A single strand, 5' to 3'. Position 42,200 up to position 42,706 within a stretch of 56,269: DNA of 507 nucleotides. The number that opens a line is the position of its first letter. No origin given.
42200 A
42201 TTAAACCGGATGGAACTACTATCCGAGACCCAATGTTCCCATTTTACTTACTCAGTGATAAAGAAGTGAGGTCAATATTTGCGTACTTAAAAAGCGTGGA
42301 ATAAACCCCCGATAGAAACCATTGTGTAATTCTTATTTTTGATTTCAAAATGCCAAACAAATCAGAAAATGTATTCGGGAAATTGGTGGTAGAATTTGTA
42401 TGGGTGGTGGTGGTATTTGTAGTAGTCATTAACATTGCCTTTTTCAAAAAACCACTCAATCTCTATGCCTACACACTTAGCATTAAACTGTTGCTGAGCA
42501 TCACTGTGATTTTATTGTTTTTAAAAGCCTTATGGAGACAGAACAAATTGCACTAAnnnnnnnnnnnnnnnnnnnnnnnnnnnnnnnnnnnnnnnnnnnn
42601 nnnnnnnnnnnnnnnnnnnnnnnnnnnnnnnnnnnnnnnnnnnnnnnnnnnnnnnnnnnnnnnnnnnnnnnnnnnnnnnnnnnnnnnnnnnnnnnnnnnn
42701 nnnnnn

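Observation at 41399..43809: Orphan CydA-like protein paired with a dihaem cytochrome c and no CydB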

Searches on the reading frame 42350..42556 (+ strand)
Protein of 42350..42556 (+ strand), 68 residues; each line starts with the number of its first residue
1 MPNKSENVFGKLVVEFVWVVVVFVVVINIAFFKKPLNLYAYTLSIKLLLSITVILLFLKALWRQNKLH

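Call 3: search_protein_families(library=pfam, proteins=[window:42350-42556:+], max_evalue=0.01)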
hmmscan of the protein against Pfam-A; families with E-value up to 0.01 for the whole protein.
window:42350-42556:+ (68 aa): 0 families

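Call 4: search_protein_families(library=ncbifam, proteins=[window:42350-42556:+], max_evalue=0.01)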
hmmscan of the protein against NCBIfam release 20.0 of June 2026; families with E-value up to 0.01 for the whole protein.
window:42350-42556:+ (68 aa): 0 families

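Call 79: search_solved_structures(query=A7, max_evalue=10)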
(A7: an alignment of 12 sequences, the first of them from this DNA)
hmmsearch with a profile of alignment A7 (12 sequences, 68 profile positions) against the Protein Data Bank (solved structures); distinct sequences matched with E-value up to 10: 1.
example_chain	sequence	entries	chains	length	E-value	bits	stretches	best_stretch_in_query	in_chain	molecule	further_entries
1fjk_A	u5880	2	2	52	0.027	17.7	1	5-31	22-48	CARDIAC PHOSPHOLAMBAN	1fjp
